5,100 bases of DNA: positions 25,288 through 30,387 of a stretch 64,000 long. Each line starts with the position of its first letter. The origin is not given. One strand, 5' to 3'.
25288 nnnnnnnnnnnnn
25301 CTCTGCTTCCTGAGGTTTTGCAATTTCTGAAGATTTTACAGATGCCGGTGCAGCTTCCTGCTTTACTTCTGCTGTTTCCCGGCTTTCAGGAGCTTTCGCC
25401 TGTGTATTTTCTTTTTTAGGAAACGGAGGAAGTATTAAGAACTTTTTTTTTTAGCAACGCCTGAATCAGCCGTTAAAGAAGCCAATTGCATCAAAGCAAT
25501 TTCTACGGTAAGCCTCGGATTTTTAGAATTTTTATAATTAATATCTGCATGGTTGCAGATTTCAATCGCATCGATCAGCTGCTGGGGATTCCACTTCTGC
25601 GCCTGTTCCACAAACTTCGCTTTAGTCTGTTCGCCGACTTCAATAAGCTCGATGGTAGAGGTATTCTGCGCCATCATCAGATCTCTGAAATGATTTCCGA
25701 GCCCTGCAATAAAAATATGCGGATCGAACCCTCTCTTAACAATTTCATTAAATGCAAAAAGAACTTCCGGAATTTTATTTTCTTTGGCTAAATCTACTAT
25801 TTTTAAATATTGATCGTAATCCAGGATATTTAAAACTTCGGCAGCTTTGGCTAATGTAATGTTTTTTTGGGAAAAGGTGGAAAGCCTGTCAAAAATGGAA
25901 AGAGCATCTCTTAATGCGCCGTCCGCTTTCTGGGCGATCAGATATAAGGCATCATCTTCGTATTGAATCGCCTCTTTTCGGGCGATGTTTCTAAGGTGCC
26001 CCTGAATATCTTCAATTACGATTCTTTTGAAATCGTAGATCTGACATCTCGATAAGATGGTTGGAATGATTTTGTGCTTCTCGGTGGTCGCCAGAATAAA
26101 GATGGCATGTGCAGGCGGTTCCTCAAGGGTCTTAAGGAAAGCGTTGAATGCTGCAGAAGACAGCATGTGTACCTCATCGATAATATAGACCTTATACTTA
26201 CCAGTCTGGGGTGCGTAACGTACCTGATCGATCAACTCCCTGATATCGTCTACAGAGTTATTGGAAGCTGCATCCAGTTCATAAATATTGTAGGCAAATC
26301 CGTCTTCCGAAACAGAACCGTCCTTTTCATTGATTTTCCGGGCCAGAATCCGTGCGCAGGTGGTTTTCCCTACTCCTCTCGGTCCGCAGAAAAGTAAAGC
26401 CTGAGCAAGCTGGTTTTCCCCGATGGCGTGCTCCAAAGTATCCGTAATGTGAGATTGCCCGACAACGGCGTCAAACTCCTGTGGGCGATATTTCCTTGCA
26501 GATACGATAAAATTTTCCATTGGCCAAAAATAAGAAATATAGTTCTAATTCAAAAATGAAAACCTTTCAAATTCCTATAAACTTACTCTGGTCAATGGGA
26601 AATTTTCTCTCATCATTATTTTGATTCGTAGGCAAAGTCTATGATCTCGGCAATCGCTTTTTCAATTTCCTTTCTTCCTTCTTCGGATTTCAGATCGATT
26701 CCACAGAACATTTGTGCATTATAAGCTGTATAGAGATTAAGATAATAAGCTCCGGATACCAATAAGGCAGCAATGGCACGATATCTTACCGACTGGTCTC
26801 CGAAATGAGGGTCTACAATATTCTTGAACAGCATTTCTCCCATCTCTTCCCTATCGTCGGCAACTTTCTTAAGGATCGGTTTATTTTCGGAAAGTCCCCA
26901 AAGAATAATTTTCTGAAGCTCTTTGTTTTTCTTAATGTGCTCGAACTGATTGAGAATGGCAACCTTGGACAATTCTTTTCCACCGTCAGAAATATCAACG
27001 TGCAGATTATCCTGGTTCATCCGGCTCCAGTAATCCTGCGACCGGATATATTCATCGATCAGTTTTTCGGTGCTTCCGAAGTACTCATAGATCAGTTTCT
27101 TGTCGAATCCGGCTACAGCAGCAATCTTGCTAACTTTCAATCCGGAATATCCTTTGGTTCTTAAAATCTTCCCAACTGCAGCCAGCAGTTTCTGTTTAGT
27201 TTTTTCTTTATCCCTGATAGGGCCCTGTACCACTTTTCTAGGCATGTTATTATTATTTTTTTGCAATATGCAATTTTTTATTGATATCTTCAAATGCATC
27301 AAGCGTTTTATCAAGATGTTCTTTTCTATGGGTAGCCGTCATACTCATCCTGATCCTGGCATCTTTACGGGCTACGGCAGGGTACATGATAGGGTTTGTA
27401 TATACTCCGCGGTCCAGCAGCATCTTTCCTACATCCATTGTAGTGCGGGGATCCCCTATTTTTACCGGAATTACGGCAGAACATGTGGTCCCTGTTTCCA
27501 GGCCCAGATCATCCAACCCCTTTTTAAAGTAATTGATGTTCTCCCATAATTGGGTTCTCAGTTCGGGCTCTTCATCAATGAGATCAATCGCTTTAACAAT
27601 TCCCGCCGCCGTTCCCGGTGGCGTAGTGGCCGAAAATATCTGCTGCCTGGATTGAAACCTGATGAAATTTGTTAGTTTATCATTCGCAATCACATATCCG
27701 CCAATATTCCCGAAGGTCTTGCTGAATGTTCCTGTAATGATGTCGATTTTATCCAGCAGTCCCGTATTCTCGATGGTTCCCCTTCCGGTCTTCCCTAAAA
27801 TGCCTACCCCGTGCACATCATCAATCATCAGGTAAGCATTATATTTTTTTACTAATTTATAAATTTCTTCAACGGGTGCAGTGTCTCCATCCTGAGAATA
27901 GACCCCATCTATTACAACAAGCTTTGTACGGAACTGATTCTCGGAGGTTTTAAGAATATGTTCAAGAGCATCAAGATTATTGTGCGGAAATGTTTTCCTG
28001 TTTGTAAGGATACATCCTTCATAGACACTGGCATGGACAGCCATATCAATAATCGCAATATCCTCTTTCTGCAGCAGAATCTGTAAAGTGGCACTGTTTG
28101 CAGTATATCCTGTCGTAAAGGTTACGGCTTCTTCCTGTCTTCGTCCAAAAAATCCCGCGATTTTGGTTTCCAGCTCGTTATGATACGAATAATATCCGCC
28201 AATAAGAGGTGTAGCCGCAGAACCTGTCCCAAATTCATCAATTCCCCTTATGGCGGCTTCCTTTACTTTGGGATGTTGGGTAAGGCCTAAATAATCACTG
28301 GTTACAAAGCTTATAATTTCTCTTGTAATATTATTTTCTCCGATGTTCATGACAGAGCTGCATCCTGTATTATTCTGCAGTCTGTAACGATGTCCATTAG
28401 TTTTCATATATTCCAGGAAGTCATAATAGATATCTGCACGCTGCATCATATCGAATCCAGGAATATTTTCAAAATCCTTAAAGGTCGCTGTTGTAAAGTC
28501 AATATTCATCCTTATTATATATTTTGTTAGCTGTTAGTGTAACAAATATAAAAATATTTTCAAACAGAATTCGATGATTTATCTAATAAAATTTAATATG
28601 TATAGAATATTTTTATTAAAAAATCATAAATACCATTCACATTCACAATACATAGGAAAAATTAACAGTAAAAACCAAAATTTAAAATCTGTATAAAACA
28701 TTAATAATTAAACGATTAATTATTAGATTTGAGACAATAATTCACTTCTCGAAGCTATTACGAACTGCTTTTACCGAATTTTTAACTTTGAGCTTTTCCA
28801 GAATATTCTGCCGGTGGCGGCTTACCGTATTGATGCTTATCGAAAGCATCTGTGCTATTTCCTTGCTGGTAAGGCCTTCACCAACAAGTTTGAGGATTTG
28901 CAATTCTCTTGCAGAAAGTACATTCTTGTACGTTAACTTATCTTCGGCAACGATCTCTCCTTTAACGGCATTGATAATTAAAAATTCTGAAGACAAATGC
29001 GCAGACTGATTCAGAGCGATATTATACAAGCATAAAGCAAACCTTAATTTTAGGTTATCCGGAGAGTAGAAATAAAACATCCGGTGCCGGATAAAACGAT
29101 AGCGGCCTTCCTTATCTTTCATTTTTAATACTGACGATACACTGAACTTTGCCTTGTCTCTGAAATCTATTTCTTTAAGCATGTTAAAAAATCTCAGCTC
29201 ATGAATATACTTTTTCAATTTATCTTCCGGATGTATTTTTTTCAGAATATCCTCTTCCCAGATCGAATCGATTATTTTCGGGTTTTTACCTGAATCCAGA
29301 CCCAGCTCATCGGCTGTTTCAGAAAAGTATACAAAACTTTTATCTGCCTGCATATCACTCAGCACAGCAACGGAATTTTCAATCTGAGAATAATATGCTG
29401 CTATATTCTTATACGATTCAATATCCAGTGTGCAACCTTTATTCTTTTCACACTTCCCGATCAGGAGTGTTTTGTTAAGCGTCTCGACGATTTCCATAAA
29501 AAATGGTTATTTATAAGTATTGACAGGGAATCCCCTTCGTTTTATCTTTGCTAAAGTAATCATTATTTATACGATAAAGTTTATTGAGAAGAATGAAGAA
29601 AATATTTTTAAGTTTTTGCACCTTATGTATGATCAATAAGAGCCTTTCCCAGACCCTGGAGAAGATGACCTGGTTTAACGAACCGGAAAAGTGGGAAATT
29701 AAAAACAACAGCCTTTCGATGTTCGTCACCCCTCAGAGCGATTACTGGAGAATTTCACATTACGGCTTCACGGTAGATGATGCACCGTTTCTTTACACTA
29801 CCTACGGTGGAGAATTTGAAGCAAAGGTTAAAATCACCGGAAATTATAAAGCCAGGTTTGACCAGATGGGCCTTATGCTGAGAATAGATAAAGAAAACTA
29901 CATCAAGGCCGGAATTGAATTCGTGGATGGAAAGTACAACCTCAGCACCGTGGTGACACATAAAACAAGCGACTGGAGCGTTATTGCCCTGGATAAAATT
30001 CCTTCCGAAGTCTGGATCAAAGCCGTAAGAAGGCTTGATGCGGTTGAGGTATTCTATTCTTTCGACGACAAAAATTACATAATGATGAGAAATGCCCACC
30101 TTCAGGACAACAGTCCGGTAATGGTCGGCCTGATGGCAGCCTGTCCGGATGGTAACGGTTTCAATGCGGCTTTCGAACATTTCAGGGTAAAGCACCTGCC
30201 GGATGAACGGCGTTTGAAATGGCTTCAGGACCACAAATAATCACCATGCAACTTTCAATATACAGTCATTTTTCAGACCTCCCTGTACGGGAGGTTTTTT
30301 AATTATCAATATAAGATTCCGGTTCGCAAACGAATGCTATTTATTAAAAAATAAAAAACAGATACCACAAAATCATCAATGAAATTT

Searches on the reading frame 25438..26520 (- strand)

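Call 72: search_protein_families(library=pfam, proteins=[window:25438-26520:-], max_evalue=0.00001)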
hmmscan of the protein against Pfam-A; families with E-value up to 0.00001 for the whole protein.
window:25438-26520:- (361 aa): 9 families
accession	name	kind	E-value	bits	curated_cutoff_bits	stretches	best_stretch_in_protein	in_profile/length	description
PF13177.12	DNA_pol3_delta2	-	1e-34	120.3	27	1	22-166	2-159/161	DNA polymerase III, delta subunit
PF00004.35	AAA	-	3.4e-14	53.9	21.2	1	42-161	1-125/131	ATPase family associated with various cellular activities (AAA)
PF22608.2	DNAX_ATPase_lid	-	4.9e-13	49.1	27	1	172-211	2-41/49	DNA polymerase III clamp loader subunit, ATPase lid domain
PF12169.13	DNA_pol3_gamma3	-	3.7e-10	40.2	24.4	1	221-349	1-130/143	DNA polymerase III subunits gamma and tau domain III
PF13401.12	AAA_22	-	1.5e-08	35.4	27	1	39-144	5-121/130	AAA domain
PF13604.12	AAA_30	-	5.8e-08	33.1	27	1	41-141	20-121/191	AAA domain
PF05496.18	RuvB_N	-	4.9e-07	30.1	27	0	12-65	2-59/159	Holliday junction DNA helicase RuvB P-loop domain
PF13173.12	AAA_14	-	2.7e-06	27.9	27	1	41-133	4-85/129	AAA domain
PF07728.20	AAA_5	-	7e-06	26.5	22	0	42-134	2-92/139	AAA domain (dynein-related subfamily)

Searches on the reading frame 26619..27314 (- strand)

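Call 72: search_protein_families(library=pfam, proteins=[window:26619-27314:-], max_evalue=0.00001)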
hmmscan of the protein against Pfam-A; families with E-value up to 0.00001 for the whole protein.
window:26619-27314:- (232 aa): 1 family
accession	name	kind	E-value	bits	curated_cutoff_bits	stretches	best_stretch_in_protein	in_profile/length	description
PF00440.29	TetR_N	-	2.7e-08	33.9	24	1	49-88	7-46/47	Bacterial regulatory proteins, tetR family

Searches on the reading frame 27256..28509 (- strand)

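Call 72: search_protein_families(library=pfam, proteins=[window:27256-28509:-], max_evalue=0.00001)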
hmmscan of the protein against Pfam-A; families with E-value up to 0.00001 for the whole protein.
window:27256-28509:- (418 aa): 2 families
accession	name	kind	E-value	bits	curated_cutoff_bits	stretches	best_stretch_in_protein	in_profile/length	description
PF00155.27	Aminotran_1_2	-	9.5e-53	180.1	19.7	1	64-405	2-360/361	Aminotransferase class I and II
PF00266.25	Aminotran_5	-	5e-07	29.4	21.5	1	110-235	45-180/371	Aminotransferase class-V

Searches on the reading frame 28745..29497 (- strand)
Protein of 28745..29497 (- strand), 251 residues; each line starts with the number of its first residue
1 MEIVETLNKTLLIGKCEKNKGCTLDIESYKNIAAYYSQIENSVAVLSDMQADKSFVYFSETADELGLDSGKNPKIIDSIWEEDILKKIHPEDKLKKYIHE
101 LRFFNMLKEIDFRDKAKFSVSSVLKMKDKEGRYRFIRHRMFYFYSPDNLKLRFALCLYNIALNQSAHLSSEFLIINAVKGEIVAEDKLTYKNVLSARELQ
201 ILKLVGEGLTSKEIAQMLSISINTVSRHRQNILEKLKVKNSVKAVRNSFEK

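Call 72: search_protein_families(library=pfam, proteins=[window:28745-29497:-], max_evalue=0.00001)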
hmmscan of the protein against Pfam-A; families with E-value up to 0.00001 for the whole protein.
window:28745-29497:- (251 aa): 4 families
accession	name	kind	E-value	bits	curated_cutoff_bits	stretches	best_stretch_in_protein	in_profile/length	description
PF00196.25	GerE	-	4.8e-18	65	23.5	1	193-246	2-55/57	Bacterial regulatory proteins, luxR family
PF04545.22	Sigma70_r4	-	6.2e-08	32.5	24.1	1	193-237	4-49/50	Sigma-70, region 4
PF08281.18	Sigma70_r4_2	-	1.2e-06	28.4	25.7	1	193-236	10-54/54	Sigma-70, region 4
PF13384.12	HTH_23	-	1e-05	25.7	24.6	0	197-231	6-40/50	Homeodomain-like domain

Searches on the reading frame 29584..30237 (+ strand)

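Call 72: search_protein_families(library=pfam, proteins=[window:29584-30237:+], max_evalue=0.00001)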
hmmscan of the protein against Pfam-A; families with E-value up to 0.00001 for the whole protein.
window:29584-30237:+ (218 aa): 1 family
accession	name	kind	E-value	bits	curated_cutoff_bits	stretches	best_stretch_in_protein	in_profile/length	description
PF07081.18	DUF1349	-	3.8e-66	222.6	32.4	1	30-204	1-178/179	Protein of unknown function (DUF1349)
